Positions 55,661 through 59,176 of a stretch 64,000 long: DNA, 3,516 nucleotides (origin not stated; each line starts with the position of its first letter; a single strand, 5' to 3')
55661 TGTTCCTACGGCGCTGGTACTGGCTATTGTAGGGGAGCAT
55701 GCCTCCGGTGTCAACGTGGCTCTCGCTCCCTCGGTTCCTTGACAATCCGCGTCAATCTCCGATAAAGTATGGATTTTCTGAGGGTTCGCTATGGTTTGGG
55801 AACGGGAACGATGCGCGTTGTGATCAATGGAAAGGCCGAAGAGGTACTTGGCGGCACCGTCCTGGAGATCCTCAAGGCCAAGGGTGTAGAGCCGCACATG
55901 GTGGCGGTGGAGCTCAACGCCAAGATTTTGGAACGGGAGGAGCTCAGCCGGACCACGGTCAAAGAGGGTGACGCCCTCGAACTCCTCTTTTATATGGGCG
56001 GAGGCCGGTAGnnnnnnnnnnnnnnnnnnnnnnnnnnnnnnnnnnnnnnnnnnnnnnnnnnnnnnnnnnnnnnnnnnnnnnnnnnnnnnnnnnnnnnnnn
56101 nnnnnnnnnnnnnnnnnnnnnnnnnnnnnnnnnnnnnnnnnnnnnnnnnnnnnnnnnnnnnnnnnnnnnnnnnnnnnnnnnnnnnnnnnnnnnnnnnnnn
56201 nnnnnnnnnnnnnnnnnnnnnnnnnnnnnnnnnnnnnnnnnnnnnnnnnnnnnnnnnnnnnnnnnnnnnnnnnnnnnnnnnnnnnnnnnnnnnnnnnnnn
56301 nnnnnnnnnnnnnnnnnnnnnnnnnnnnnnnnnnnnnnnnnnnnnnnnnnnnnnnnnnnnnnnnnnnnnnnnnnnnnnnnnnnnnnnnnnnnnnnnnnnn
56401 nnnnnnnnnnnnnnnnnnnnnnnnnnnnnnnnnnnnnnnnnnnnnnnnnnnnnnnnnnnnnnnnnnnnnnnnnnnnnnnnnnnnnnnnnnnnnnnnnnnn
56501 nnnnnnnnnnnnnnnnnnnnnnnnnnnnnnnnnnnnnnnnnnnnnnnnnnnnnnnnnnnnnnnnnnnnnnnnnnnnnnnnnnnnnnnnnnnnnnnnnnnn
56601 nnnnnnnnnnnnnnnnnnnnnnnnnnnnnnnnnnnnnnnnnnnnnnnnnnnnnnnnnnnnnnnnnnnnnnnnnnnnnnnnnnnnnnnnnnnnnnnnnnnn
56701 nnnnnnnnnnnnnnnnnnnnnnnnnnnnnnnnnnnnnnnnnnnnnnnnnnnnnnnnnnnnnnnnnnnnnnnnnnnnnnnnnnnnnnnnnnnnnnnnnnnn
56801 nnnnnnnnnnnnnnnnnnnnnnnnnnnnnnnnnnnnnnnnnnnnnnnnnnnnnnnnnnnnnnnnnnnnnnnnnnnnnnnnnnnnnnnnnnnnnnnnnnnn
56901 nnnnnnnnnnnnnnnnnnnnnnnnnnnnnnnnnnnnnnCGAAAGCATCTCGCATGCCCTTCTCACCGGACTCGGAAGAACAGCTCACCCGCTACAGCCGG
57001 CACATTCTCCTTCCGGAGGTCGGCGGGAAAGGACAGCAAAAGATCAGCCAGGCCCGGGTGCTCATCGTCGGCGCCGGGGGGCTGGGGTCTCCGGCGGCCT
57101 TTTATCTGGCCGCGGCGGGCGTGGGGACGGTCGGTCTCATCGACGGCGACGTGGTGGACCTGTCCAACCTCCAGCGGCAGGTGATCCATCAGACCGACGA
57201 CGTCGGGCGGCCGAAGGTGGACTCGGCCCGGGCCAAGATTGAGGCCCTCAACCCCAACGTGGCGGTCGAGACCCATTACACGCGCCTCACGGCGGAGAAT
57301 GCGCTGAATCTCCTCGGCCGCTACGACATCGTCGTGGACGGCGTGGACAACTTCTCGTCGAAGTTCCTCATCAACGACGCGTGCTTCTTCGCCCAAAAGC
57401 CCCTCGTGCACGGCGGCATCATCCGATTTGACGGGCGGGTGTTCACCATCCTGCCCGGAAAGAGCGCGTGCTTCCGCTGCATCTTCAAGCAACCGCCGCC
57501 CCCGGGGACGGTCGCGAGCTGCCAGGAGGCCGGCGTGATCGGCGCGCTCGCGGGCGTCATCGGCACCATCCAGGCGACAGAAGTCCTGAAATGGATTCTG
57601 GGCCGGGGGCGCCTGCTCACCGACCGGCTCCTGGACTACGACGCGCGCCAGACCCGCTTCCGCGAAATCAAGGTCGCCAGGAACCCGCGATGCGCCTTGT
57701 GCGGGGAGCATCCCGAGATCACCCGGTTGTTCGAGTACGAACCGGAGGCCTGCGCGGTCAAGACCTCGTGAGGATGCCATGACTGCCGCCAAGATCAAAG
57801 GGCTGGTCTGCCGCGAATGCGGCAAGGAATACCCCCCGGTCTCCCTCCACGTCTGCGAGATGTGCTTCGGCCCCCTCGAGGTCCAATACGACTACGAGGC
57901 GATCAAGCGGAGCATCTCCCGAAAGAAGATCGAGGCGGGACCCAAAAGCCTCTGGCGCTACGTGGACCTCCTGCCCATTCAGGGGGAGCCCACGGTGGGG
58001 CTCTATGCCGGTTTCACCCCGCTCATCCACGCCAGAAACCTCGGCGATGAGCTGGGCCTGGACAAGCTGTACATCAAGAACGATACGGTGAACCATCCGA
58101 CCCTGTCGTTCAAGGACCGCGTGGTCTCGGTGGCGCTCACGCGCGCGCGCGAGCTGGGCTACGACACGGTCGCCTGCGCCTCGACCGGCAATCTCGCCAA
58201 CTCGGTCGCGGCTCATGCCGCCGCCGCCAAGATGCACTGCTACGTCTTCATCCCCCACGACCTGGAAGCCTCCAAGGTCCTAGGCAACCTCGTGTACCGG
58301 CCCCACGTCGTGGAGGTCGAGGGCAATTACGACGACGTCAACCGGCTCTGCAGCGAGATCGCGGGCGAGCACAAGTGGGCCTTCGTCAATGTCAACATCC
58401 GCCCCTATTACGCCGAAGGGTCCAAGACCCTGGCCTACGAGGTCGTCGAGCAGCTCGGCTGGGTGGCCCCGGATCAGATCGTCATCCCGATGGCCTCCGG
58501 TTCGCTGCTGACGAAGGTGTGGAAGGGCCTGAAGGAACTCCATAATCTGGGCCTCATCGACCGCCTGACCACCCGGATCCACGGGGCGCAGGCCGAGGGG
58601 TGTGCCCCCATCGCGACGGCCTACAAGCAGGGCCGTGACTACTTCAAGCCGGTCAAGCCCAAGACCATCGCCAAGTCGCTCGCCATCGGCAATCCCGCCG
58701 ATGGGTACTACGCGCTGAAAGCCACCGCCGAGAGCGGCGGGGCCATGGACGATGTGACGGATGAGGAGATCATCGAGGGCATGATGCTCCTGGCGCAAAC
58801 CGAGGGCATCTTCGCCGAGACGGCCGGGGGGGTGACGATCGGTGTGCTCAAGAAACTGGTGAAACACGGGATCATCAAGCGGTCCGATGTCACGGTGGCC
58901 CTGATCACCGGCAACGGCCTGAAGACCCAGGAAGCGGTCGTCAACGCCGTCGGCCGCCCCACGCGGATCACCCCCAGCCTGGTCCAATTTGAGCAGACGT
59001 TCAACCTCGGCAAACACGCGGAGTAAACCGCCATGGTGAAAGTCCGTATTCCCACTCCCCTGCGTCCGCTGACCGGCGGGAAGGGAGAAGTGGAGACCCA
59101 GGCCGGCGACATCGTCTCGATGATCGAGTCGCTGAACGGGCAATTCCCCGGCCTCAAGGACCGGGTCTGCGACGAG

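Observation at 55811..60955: Eight-gene protein-thiocarboxylate cluster with two carriers, two E1-like enzymes, CysK/M, a ThrC-like enzyme, a NIL protein and one JAMM protease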

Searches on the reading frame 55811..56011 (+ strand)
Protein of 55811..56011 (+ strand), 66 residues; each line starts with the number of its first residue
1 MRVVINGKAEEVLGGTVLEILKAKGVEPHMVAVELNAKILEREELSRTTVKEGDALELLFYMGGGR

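Call 3: search_protein_families(library=pfam, proteins=[window:55811-56011:+], max_evalue=0.01)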
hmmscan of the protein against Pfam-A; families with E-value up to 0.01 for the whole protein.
window:55811-56011:+ (66 aa): 1 family
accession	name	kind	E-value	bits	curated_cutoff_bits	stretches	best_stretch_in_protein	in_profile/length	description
PF02597.26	ThiS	-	1.3e-07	32.5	22.5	1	3-65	1-76/76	ThiS family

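Call 4: search_protein_families(library=ncbifam, proteins=[window:55811-56011:+], max_evalue=0.01)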
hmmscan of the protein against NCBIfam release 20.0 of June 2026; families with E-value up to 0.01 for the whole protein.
window:55811-56011:+ (66 aa): 1 family
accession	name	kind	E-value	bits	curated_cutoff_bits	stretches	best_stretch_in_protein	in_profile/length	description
TIGR01683.1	thiS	equivalog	5.6e-15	55.4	37.45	1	3-65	1-64/64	sulfur carrier protein ThiS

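Call 71: search_solved_structures(query=window:55811-56011:+, max_evalue=1, show_alignments=3)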
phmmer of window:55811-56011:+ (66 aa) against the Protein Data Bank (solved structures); distinct sequences matched with E-value up to 1: 5.
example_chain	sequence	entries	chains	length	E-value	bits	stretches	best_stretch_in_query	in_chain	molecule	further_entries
2k5p_A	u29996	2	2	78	1.8e-12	49.9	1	1-66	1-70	thiamine-biosynthesis protein | Thiamine-biosynthesis protein ThiS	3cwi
2cu3_A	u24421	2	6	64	0.0004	23.7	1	3-65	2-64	unknown function protein | Putative thiamine biosynthesis protein ThiS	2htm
1tyg_B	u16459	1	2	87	0.0078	19.7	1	14-65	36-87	yjbS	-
2lek_A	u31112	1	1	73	0.01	19.3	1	1-65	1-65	Putative thiamin biosynthesis ThiS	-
1f0z_A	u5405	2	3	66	0.019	18.5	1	1-65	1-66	THIS PROTEIN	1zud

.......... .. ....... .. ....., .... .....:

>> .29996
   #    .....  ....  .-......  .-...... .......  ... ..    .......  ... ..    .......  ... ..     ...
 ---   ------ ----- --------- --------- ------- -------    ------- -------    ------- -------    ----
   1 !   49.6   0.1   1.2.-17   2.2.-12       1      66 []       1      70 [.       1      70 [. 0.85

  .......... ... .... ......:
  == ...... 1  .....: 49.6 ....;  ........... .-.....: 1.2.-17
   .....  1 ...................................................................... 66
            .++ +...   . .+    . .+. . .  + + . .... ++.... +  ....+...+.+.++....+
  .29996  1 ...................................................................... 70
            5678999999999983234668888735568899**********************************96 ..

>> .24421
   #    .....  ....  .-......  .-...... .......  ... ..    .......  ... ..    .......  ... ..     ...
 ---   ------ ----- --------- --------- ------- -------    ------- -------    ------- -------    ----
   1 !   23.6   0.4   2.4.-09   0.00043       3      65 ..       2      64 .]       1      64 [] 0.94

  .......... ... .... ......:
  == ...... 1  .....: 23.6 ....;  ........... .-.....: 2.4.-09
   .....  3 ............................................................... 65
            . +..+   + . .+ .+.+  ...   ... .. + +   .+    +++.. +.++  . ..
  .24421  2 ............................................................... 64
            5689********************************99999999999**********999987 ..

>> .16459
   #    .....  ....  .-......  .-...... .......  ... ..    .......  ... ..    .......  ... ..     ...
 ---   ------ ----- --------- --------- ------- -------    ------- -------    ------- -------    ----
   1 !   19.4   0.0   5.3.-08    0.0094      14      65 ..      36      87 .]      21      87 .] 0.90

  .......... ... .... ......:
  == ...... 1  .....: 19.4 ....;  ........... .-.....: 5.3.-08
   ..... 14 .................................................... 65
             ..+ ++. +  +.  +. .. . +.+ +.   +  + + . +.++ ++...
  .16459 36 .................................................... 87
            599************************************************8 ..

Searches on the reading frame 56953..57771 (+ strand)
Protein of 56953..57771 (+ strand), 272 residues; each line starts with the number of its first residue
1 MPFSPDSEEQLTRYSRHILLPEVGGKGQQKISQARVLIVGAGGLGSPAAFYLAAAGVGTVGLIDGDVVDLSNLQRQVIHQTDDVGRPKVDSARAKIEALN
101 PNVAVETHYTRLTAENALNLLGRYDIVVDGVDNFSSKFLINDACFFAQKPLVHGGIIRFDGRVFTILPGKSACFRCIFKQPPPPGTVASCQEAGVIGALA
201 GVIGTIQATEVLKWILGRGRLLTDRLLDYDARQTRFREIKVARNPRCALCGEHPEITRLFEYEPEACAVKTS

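Call 3: search_protein_families(library=pfam, proteins=[window:56953-57771:+], max_evalue=0.01)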
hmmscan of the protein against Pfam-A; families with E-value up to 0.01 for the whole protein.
window:56953-57771:+ (272 aa): 1 family
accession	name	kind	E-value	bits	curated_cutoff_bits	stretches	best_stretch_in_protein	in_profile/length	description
PF00899.27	ThiF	-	6.8e-85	284.4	28.1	1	14-248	1-237/238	ThiF family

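Call 4: search_protein_families(library=ncbifam, proteins=[window:56953-57771:+], max_evalue=0.01)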
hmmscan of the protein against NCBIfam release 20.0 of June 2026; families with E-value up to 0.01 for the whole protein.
window:56953-57771:+ (272 aa): 26 families (the best 25 are shown)
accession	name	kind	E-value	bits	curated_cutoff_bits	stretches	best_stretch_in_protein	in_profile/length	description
NF006444.0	PRK08762.1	equivalog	7.2e-110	367.2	449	1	7-264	121-381/387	molybdopterin-synthase adenylyltransferase MoeB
NF047750.1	SAMPActivE1UbaA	equivalog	5.4e-96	321.1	450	1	8-270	7-268/270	SAMP-activating enzyme E1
NF005646.0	PRK07411.1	equivalog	3.3e-93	312.9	633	1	7-269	12-267/390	molybdopterin-synthase adenylyltransferase MoeB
NF005902.0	PRK07878.1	equivalog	1.2e-91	307.6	647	1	7-268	16-274/392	adenylyltransferase/sulfurtransferase MoeZ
NF004281.0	PRK05690.1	subfamily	1.4e-86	289.8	266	1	7-251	6-249/250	molybdopterin-synthase adenylyltransferase MoeB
TIGR02356.1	adenyl_thiF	equivalog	2.3e-77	259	275.25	1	13-214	1-202/203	thiazole biosynthesis adenylyltransferase ThiF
NF004111.0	PRK05600.1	equivalog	7.2e-68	229.4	437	1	9-246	17-257/371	ThiF family adenylyltransferase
TIGR02355.1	moeB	equivalog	5.8e-65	219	376.55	1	11-250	2-240/240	molybdopterin-synthase adenylyltransferase MoeB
NF006204.0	PRK08328.1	equivalog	5.2e-57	193.1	339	1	7-236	3-226/231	hypothetical protein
NF009123.0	PRK12475.1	subfamily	2.7e-52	178.1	510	1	12-255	3-248/338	MoeB/ThiF family adenylyltransferase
NF006395.0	PRK08644.1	equivalog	1.5e-31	109.8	159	1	21-153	18-151/215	sulfur carrier protein ThiS adenylyltransferase ThiF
TIGR02354.1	thiF_fam2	equivalog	1.9e-23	83.4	152.2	1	26-145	14-132/200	thiamine biosynthesis protein ThiF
NF006077.0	PRK08223.1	equivalog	2.2e-22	79.4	266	1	25-136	20-131/296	hypothetical protein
TIGR01408.1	Ube1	subfamily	1.5e-18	66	750.05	1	5-172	390-567/1008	ubiquitin-activating enzyme E1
NF011696.0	PRK15116.1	equivalog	5.3e-18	65.6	304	1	24-155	21-153/268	tRNA cyclic N6-threonylcarbamoyladenosine(37) synthase TcdA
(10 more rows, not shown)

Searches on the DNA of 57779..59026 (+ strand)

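Call 33: search_rna_families(source=L007, start=5000, end=7600, threshold=evalue, max_evalue=0.1)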
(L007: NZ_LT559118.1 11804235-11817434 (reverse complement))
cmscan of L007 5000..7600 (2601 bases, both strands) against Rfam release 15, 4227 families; matches with E-value up to 0.1: 1.
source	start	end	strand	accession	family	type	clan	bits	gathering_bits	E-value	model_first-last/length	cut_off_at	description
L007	5816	5957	+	RF00162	SAM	Cis-reg; riboswitch;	CL00012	68.7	44.4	2.5e-15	1-108/108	no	SAM riboswitch aptamer (S box leader)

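Call 69: search_rna_families(sources=[L053, L062, L064, L070, L072, L079, L087, L083, L084, L060, L074, L076, L078, L054, L073], threshold=gathering)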
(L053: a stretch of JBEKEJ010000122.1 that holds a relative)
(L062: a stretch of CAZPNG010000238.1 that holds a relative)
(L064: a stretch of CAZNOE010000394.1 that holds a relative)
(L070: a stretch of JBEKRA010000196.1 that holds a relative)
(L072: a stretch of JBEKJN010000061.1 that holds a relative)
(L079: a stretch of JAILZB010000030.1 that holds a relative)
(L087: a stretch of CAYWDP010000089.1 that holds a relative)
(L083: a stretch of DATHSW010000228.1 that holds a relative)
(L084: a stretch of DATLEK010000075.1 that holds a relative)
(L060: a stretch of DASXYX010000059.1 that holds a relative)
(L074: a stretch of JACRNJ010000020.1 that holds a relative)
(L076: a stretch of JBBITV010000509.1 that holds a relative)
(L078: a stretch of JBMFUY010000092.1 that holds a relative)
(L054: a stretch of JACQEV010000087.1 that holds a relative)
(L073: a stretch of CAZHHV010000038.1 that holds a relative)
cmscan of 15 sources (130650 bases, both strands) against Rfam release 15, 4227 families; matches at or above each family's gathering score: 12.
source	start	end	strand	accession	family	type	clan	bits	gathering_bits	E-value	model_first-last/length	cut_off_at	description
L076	933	1039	+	RF00162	SAM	Cis-reg; riboswitch;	CL00012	90.2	44.4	7.2e-20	1-108/108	no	SAM riboswitch aptamer (S box leader)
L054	74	195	+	RF00162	SAM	Cis-reg; riboswitch;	CL00012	86.6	44.4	8e-19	1-108/108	no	SAM riboswitch aptamer (S box leader)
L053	1572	1689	+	RF00162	SAM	Cis-reg; riboswitch;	CL00012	84.1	44.4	4.3e-18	1-108/108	no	SAM riboswitch aptamer (S box leader)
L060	7787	7903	+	RF00162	SAM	Cis-reg; riboswitch;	CL00012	83.4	44.4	7e-18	1-108/108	no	SAM riboswitch aptamer (S box leader)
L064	2943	3058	+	RF00162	SAM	Cis-reg; riboswitch;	CL00012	82.7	44.4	1.1e-17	1-108/108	no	SAM riboswitch aptamer (S box leader)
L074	7719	7860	+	RF00162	SAM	Cis-reg; riboswitch;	CL00012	82.7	44.4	1.1e-17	1-108/108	no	SAM riboswitch aptamer (S box leader)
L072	7722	7842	+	RF00162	SAM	Cis-reg; riboswitch;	CL00012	76.4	44.4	7.4e-16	1-108/108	no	SAM riboswitch aptamer (S box leader)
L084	670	742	+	RF00005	tRNA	Gene; tRNA;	CL00001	74.5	29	3.7e-14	1-71/71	no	tRNA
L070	2834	2952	+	RF00162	SAM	Cis-reg; riboswitch;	CL00012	74.2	44.4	3.3e-15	1-108/108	no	SAM riboswitch aptamer (S box leader)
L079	2001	2130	+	RF00162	SAM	Cis-reg; riboswitch;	CL00012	73.6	44.4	4.9e-15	1-108/108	no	SAM riboswitch aptamer (S box leader)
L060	3615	3686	-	RF00005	tRNA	Gene; tRNA;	CL00001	62.9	29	5.9e-11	1-71/71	no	tRNA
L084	7874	7973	+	RF00162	SAM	Cis-reg; riboswitch;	CL00012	52.1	44.4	8.3e-09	1-108/108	no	SAM riboswitch aptamer (S box leader)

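Call 70: search_rna_families(sources=[L048, L050, L052, L055, L057, L059, L063, L067], threshold=gathering)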
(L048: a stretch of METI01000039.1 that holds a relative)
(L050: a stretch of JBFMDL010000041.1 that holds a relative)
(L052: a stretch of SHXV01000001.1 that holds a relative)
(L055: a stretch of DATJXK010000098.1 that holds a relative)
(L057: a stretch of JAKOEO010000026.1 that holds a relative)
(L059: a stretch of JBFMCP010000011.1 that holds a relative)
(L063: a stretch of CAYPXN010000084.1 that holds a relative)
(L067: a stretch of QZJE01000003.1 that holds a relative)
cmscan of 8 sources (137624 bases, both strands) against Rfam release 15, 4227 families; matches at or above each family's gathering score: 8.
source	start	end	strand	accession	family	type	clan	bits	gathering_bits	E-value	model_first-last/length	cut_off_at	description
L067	7670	7924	+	RF00230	T-box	Cis-reg; leader;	-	102.2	93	4.4e-21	1-219/219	no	T-box leader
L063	7803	7915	+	RF00162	SAM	Cis-reg; riboswitch;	CL00012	83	44.4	9.6e-18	1-108/108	no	SAM riboswitch aptamer (S box leader)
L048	7472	7588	+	RF00162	SAM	Cis-reg; riboswitch;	CL00012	77.6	44.4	3.4e-16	1-108/108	no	SAM riboswitch aptamer (S box leader)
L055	7738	7856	+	RF00162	SAM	Cis-reg; riboswitch;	CL00012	74.7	44.4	2.4e-15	1-108/108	no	SAM riboswitch aptamer (S box leader)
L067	11614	11685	+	RF00005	tRNA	Gene; tRNA;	CL00001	73.3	29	8.5e-14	1-71/71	no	tRNA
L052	7737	7881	+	RF00162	SAM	Cis-reg; riboswitch;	CL00012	66.7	44.4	5.3e-13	1-108/108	no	SAM riboswitch aptamer (S box leader)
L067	3029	3102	+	RF00005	tRNA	Gene; tRNA;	CL00001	61.4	29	1.5e-10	1-71/71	no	tRNA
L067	1330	1478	-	RF00059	TPP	Cis-reg; riboswitch;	-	57.8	54.3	2.2e-08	1-105/105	no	TPP riboswitch aptamer (THI element)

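Call 82: search_rna_families(source=L067, start=7600, end=8000, threshold=gathering, show_alignments=1)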
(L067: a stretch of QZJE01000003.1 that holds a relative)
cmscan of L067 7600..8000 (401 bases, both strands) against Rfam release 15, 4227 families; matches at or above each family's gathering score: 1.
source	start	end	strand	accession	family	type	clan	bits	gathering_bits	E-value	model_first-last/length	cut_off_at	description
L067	7670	7924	+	RF00230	T-box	Cis-reg; leader;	-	102.2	93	1.3e-23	1-219/219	no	T-box leader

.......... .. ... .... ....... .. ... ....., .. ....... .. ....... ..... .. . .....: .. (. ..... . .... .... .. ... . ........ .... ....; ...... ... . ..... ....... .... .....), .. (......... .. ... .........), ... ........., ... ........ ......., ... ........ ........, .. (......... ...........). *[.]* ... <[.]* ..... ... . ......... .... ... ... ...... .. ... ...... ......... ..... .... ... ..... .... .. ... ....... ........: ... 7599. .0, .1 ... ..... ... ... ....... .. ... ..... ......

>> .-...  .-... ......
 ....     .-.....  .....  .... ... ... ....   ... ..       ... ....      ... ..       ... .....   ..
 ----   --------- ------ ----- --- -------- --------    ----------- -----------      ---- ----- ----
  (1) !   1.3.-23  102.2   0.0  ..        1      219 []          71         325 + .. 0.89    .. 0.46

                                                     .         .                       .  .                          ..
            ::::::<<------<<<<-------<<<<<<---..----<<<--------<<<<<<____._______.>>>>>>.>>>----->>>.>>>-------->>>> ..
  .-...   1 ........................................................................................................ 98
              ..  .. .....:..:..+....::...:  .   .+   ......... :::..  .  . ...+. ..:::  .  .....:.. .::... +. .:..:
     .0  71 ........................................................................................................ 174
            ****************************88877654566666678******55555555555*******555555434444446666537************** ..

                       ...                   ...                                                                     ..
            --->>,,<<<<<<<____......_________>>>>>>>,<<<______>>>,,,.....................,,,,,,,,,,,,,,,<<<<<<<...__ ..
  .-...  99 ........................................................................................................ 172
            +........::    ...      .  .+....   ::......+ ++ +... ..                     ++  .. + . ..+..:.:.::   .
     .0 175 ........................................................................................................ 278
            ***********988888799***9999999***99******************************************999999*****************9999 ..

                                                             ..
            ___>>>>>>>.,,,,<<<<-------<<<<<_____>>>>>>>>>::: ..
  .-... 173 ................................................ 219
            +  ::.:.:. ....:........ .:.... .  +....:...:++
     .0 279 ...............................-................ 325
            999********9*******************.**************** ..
